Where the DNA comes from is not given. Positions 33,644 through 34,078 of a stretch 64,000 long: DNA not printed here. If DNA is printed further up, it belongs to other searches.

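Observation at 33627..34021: Strongly promoted, G+C-rich structured RNA carrying a 44-codon acidic ORF and a terminator/anti-terminator switch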

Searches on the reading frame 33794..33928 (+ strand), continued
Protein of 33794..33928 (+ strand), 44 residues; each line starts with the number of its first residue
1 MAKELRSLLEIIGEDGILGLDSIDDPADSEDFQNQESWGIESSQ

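Call 49: search_solved_structures(query=L011:3560-4873:+, max_evalue=1)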
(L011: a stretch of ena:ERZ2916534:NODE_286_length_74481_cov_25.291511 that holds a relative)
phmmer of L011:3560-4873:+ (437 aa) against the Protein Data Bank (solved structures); distinct sequences matched with E-value up to 1: 5.
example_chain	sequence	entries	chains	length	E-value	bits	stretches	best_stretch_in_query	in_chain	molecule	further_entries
6zmn_A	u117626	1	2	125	0.22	13.5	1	326-389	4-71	Mothers against decapentaplegic homolog 3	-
5od6_A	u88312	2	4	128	0.25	13.3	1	331-389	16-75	Mothers against decapentaplegic homolog 3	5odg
1mhd_A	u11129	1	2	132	0.29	13.1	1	331-389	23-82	SMAD3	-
1ozj_A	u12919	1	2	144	0.37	12.7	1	331-387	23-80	SMAD 3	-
3fwz_A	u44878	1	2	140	0.6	12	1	257-314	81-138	Inner membrane protein ybaL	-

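Call 60: search_protein_representatives(alignment_id=A3)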
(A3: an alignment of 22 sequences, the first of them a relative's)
Query: 22 sequences, 45 profile positions. Proteins with E-value up to 0.001 (for the whole library): 7; up to 1e-10: 6; up to 1e-30: 0. The best 7 are listed.
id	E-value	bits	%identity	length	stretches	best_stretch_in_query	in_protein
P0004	5.0e-20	87.5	-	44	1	1-45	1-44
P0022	4.7e-17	78.0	-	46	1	1-45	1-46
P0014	6.0e-16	74.5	-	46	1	1-45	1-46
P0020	9.1e-13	64.3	-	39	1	1-45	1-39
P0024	5.4e-12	61.8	-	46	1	1-45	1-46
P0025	1.1e-11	60.8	-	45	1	1-44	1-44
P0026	2.6e-04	37.2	-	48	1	1-44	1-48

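Call 64: find_homologous_proteins(query=L011:3560-4873:+, max_evalue=0.001)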
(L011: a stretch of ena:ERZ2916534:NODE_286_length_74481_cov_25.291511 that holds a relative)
Query L011:3560-4873:+ (437 aa): 37 proteins with E <= 0.001 among 6925 candidates.
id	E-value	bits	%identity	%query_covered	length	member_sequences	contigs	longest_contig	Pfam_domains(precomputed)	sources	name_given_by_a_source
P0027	6.2e-293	989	98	100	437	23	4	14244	-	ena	-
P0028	2.0e-279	945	95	100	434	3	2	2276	-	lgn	-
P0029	5.2e-228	775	78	98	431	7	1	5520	-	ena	-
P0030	1.3e-227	774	77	100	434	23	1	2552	-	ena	-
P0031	1.1e-219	748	75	100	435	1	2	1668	-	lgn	-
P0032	1.4e-213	728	74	98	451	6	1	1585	-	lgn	-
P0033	2.5e-213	727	74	99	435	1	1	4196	-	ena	-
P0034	2.0e-159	549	68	82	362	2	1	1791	-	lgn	-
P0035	2.9e-130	453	72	64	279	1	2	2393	-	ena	-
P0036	9.4e-99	349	42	98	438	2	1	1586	-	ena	-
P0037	2.0e-97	345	42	98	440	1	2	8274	-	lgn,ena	-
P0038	5.3e-96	340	46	96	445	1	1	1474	-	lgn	-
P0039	1.7e-95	339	42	99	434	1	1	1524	-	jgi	-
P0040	6.5e-95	337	41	99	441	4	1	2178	-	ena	-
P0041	1.8e-93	332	41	99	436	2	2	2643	-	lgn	-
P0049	4.2e-91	324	41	98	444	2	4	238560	-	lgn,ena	-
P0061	4.3e-56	209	36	96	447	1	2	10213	-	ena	-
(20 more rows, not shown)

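Call 65: find_encoding_contigs(protein=P0049, flank=5000, max_places=2)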
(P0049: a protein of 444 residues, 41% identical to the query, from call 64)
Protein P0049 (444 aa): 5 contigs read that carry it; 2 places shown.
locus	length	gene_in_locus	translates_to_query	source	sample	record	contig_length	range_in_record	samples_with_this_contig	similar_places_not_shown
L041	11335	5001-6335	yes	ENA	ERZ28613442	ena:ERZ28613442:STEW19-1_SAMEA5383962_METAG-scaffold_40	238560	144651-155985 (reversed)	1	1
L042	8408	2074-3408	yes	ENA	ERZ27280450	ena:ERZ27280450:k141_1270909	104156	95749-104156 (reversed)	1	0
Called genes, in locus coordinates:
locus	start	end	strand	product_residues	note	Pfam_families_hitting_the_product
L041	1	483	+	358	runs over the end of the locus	PF04055:Radical_SAM, PF16199:Radical_SAM_C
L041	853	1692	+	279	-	PF02588:YitT_membrane, PF19700:DUF6198, PF10035:DUF2179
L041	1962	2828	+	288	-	PF07934:OGG_N, PF00730:HhH-GPD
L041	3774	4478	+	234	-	PF13328:HD_4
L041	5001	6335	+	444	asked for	-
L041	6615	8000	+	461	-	PF02127:Peptidase_M18, PF05343:Peptidase_M42 (faint)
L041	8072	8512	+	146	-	PF01225:Mur_ligase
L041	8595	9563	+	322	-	PF08245:Mur_ligase_M, PF02875:Mur_ligase_C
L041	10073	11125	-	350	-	PF00535:Glycos_transf_2, PF13641:Glyco_tranf_2_3 (weak)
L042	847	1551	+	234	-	PF13328:HD_4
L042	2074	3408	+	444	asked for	-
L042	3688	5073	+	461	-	PF02127:Peptidase_M18, PF05343:Peptidase_M42 (faint)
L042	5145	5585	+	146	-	PF01225:Mur_ligase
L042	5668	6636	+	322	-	PF08245:Mur_ligase_M, PF02875:Mur_ligase_C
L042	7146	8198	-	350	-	PF00535:Glycos_transf_2, PF13641:Glyco_tranf_2_3 (weak)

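Call 66: find_encoding_contigs(protein=P0061, flank=5000, max_places=2)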
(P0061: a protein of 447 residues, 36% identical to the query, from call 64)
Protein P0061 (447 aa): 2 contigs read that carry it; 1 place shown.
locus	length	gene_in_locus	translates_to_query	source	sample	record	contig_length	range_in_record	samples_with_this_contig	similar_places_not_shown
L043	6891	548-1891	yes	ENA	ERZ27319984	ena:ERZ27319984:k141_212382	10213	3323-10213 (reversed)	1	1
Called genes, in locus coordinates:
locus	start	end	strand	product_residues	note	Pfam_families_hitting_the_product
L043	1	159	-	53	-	?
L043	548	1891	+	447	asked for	-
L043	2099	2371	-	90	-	-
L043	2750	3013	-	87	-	-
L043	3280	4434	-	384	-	-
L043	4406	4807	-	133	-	-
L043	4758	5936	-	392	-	-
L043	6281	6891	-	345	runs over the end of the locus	PF04607:RelA_SpoT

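Call 73: find_related_loci(query=A4, collection=metagenome_contigs, flank=1500)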
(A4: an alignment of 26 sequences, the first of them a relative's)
Query A4 (437 aa) in metagenome_contigs; peptide patterns used: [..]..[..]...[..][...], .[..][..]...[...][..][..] (x = any residue, [..] = any of these).
600 stretches matched a pattern (row limit reached: there are more); 7 encode a relative of the query (tblastn E <= 1e-3); 7 distinct loci.
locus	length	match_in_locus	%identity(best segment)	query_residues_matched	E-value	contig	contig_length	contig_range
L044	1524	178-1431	43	1-431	8e-110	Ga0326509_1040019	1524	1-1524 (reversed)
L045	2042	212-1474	42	4-431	1e-104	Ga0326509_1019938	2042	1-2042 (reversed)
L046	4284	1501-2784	36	12-431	2e-62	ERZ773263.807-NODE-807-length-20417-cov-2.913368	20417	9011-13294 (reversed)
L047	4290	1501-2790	34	8-431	9e-59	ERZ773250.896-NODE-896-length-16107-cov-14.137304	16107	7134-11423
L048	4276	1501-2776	50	13-431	4e-52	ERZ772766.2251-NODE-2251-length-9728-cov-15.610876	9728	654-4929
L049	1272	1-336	47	322-434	9e-31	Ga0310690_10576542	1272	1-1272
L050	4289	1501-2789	44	8-431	1e-49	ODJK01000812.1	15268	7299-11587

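Call 81: predict_structure(alignment_id=A4)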
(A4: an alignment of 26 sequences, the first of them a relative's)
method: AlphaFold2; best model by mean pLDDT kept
length: 437 residues; sequences in the alignment: 26
mean_pLDDT: 85.4   pTM: 0.69
mean pLDDT of the five models: 85.4, 81.6, 80.7, 80.0, 79.5
residues with pLDDT >= 90: 240; 70-90: 139; 50-70: 35; < 50: 23
segments of 3 or more residues with pLDDT < 50: 1-5, 50-61, 208-212
pLDDT, mean of each block of 10 residues (from residue 1): 48 64 90 87 73 42 68 88 81 92 87 93 94 93 86 91 83 94 76 91 66 73 86 88 86 84 92 94 90 94 91 75 96 96 95 91 89 95 95 93 94 92 93 86
secondary structure, 60 per line:
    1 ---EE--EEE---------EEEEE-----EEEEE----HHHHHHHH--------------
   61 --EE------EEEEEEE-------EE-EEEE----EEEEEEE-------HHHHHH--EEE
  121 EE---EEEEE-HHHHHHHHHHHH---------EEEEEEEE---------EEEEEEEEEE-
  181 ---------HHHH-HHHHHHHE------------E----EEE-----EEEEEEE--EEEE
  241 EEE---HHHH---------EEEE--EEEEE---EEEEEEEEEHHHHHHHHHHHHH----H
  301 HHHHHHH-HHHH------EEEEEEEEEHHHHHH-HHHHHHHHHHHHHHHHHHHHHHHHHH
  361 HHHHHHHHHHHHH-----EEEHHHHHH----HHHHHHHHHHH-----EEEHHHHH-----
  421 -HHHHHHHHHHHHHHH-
elements in order: E8-10 E20-24 E30-34 H39-46 E71-77 E88-91 E96-102 H110-115 E118-122 E126-130 H132-143 E153-160 E170-179 H190-193 H195-201 E220-222 E228-234 E237-243 H247-250 E260-263 E266-270 E274-282 H283-295 H300-307 H309-312 E319-327 H328-333 H335-373 E379-381 H382-387 H392-402 E408-410 H411-415 H422-436

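Call 86: fold_search(model_id=the predicted structure, library=pdb)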
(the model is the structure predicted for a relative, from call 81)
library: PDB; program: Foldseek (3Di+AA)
matches with E <= 10: 137; with E <= 0.001: 0
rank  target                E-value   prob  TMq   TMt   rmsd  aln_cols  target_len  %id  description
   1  9om8_B                7.9e-02  0.66  0.14  0.19   7.6       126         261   14  Crystal structure of PprA S-F filament from Deinococcus radiodurans (released 2025-05-28)
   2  9or6_A                9.4e-02  0.44  0.17  0.23  11.2       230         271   12  Crystal structure of PprA S-F-S tetramer from Deinococcus radiodurans (released 2025-06-04)
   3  9or6_B                1.3e-01  0.54  0.14  0.20   7.5       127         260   14  Crystal structure of PprA S-F-S tetramer from Deinococcus radiodurans (released 2025-06-04)
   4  9yup_C                1.6e-01  0.69  0.16  0.23   5.9       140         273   11  Crystal structure of PprA S-F-S tetramer from Deinococcus radiodurans (released 2025-10-29)
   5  9yup_D                1.6e-01  0.54  0.15  0.21   7.0       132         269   14  Crystal structure of PprA S-F-S tetramer from Deinococcus radiodurans (released 2025-10-29)
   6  9yi3_A                1.8e-01  0.51  0.14  0.19   7.4       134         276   13  Crystal structure of PprA S-F filament from Deinococcus radiodurans (released 2025-10-15)
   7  6mc6_A                2.4e-01  0.44  0.14  0.20   7.4       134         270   13  Crystal structure of PprA filament from Deinococcus radiodurans (released 2018-09-26)
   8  6bdu_A                2.4e-01  0.38  0.14  0.20   7.3       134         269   13  Crystal structure of PprA from Deinococcus radiodurans (released 2018-09-05)
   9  6neo                  2.7e-01  0.60  0.16  0.24   6.3       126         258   12  Crystal structure of PprA filament from Deinococcus radiodurans (released 2019-02-20)
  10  9om8_C                3.8e-01  0.30  0.13  0.19   7.9       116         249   16  Crystal structure of PprA S-F filament from Deinococcus radiodurans (released 2025-05-28)
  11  6sg9_DB               4.3e-01  0.04  0.08  0.06  23.7       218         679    8  Head domain of the mt-SSU assemblosome from Trypanosoma brucei (released 2019-09-18)
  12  9yup_B                4.5e-01  0.28  0.14  0.19   6.6       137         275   10  Crystal structure of PprA S-F-S tetramer from Deinococcus radiodurans (released 2025-10-29)
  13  9om8_A                6.4e-01  0.25  0.14  0.20   7.4       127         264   14  Crystal structure of PprA S-F filament from Deinococcus radiodurans (released 2025-05-28)
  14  4j3j_A                9.0e-01  0.01  0.07  0.05  21.8       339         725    9  Crystal Structure of DPP-IV with Compound C3 (released 2014-02-05)
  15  2p9s_D                1.0e+00  0.13  0.11  0.15  13.3       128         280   14  Structure of bovine Arp2/3 complex co-crystallized with ATP/Mg2+ (released 2007-05-29)
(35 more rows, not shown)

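Call 99: fold_search(model_id=the predicted structure, library=viral)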
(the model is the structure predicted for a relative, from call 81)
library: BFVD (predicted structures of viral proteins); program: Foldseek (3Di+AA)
matches with E <= 10: 220; with E <= 0.001: 0
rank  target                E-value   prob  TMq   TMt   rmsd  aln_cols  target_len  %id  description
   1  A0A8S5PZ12            1.1e-03  0.90  0.16  0.15  21.1       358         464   11  Uncharacterized protein [Siphoviridae sp. ctMOb8]
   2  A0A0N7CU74            1.4e-01  0.14  0.09  0.16  15.6       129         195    7  ORF-18 [Buzura suppressaria nuclear polyhedrosis virus]
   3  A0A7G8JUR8            3.2e-01  0.04  0.09  0.03  26.6       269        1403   13  ORF1 [Bemisia tabaci virga-like virus 1]
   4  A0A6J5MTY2            5.0e-01  0.66  0.15  0.39   8.6       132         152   12  Uncharacterized protein [uncultured Caudovirales phage]
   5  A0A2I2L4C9            5.6e-01  0.08  0.10  0.18  13.0       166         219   14  Transmembrane domain-containing protein [Orpheovirus IHUMI-LCC2]
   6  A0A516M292            5.9e-01  0.03  0.10  0.13  20.6       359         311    9  (no name in the UniProt tables at hand)
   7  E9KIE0                7.4e-01  0.08  0.08  0.22  13.9       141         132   10  Uncharacterized protein [Pseudomonas phage phiIBB-PF7A]
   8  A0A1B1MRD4            7.4e-01  0.05  0.08  0.11  20.5       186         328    9  Ig-like domain-containing protein [Pteropox virus]
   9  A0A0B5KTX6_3          8.8e-01  0.02  0.08  0.04  22.1       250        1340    7  RNA-directed RNA polymerase L [Xinzhou Spider Virus]
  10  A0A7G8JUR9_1          8.8e-01  0.02  0.08  0.05  19.6       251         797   12  ORF2 [Bemisia tabaci virga-like virus 1]
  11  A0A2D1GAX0            1.0e+00  0.03  0.07  0.14  17.2       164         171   12  (no name in the UniProt tables at hand)
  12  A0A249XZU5            1.0e+00  0.02  0.08  0.11  20.8       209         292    8  (no name in the UniProt tables at hand)
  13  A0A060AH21            1.2e+00  0.18  0.09  0.36  15.1       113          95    8  (no name in the UniProt tables at hand)
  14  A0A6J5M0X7            1.5e+00  0.10  0.11  0.12  17.6       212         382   11  Uncharacterized protein [uncultured Caudovirales phage]
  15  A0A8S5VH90            1.5e+00  0.03  0.07  0.06  21.5       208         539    6  Uncharacterized protein [Myoviridae sp. ctkfK18]
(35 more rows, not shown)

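Call 100: predict_structure(alignment_id=A3)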
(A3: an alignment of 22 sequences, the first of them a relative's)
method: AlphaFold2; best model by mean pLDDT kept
length: 44 residues; sequences in the alignment: 22
mean_pLDDT: 63.8   pTM: 0.28
mean pLDDT of the five models: 63.8, 61.3, 59.3, 59.2, 55.8
residues with pLDDT >= 90: 0; 70-90: 12; 50-70: 31; < 50: 1
segments of 3 or more residues with pLDDT < 50: none
pLDDT, mean of each block of 10 residues (from residue 1): 72 69 59 57 59
secondary structure, 60 per line:
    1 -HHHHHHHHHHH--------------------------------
elements in order: H2-12
